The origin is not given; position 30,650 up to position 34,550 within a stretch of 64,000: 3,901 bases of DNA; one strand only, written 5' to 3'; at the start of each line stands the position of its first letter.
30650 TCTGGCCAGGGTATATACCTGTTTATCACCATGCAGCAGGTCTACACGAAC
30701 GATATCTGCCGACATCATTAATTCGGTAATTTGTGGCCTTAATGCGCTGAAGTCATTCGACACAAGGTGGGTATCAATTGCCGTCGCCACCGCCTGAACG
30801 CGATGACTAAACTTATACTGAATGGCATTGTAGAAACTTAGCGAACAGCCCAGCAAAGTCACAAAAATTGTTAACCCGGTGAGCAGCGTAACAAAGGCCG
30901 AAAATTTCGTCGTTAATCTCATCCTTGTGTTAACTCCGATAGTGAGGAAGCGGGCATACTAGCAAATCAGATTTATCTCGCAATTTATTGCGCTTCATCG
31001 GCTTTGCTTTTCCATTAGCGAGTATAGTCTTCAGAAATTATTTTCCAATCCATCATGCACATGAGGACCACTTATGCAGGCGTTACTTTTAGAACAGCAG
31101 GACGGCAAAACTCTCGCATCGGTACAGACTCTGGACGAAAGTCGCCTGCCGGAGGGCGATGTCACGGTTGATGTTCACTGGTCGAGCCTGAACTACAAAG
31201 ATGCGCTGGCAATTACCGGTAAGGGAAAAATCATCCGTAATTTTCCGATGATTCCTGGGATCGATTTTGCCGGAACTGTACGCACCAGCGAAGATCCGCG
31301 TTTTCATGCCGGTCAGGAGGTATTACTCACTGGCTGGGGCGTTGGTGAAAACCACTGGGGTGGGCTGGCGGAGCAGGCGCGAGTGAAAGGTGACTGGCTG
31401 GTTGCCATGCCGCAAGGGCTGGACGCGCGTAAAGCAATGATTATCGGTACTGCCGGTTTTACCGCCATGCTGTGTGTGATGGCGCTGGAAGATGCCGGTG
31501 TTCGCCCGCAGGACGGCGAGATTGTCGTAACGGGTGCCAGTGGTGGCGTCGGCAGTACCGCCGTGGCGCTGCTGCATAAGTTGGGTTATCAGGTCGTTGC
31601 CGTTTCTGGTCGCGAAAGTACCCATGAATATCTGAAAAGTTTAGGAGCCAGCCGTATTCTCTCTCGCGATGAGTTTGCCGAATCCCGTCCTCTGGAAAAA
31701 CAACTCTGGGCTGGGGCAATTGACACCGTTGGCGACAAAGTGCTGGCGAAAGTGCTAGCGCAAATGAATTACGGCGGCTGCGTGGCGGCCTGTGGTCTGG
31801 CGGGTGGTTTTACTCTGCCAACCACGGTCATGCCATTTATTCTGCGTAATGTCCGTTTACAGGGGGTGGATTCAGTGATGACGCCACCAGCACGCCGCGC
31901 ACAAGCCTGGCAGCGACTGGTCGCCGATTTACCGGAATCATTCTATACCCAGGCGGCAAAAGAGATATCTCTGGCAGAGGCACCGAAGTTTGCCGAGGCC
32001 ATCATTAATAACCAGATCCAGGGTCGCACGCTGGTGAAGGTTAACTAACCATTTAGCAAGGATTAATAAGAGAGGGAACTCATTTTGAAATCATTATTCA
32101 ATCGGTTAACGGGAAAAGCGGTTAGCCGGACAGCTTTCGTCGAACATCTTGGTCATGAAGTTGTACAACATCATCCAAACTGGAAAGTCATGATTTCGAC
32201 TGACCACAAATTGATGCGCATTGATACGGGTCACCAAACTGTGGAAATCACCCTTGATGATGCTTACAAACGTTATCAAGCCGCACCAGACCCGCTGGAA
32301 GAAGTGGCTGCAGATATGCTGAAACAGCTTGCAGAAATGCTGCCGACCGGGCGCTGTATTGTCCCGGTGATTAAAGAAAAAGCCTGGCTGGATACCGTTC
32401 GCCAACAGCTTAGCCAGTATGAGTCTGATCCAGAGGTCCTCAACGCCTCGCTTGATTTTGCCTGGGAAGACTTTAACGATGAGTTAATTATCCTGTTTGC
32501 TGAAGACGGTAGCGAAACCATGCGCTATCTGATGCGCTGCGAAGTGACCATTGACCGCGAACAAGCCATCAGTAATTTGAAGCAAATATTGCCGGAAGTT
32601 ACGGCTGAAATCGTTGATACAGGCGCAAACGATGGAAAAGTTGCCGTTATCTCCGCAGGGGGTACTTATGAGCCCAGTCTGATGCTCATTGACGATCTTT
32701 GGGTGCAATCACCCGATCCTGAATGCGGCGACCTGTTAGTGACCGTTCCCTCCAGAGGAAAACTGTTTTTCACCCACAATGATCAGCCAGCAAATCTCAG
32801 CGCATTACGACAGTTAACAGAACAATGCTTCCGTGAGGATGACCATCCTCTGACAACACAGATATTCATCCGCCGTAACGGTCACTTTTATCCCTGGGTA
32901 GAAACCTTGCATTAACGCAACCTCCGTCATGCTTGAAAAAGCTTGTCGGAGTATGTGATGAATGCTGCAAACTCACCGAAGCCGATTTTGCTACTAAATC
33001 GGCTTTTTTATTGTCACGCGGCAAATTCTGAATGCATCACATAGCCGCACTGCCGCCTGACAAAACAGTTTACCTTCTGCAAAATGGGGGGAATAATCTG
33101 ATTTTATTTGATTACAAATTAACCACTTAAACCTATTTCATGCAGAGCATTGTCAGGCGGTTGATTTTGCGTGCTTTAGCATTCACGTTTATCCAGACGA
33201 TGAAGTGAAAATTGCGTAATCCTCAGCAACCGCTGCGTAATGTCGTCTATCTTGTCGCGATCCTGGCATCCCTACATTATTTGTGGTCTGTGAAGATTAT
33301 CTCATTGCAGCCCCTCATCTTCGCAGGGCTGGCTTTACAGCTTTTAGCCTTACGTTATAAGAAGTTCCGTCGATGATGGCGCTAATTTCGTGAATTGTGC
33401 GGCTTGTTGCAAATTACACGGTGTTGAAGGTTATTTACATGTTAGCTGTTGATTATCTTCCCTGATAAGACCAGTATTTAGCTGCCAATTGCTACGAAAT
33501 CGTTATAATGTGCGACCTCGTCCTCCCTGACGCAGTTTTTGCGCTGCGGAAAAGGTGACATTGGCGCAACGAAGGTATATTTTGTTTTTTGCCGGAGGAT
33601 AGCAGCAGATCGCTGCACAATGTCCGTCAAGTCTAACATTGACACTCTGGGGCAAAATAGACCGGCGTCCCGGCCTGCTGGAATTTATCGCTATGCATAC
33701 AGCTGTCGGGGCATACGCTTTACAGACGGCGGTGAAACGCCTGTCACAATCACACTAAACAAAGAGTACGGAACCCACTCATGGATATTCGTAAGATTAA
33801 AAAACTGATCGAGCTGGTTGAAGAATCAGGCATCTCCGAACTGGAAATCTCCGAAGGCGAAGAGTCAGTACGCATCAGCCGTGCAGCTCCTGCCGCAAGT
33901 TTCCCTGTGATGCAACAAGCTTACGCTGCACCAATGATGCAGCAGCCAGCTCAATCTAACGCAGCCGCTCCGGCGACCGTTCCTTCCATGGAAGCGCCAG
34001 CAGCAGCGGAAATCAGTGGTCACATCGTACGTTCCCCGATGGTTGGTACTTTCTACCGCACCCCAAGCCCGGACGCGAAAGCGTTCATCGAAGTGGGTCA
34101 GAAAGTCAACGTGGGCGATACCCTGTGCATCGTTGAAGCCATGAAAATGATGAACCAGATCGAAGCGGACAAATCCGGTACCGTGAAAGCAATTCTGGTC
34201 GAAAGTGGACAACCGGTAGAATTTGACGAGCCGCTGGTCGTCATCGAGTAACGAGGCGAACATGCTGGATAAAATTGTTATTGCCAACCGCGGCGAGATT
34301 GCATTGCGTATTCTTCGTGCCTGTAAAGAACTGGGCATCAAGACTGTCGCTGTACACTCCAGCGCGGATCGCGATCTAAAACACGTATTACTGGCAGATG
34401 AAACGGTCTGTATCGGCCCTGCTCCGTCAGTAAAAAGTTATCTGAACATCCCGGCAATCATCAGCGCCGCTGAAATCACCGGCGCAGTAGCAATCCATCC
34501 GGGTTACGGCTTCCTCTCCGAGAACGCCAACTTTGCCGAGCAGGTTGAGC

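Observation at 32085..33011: Unassigned 276-codon gene with TTG start wedged between acuI and accB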

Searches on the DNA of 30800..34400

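Call 71: search_rna_families(source=window, start=30800, end=34400, threshold=evalue, max_evalue=1)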
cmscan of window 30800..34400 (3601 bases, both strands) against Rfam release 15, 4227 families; matches with E-value up to 1: 2.
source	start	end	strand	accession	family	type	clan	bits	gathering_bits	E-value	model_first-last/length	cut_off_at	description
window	33484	33583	+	RF02764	Ysr190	Gene; sRNA;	-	25.3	66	0.7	1-102/102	no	Yersinia sRNA 190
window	32592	32657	+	RF03051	RAGATH-26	Gene; sRNA;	-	25.2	86.3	0.16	1-76/76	no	RAGATH-26 RNA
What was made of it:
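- Tried and rejected: Rfam gave only two sub-threshold chance matches in 30800-34400 (call 71).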
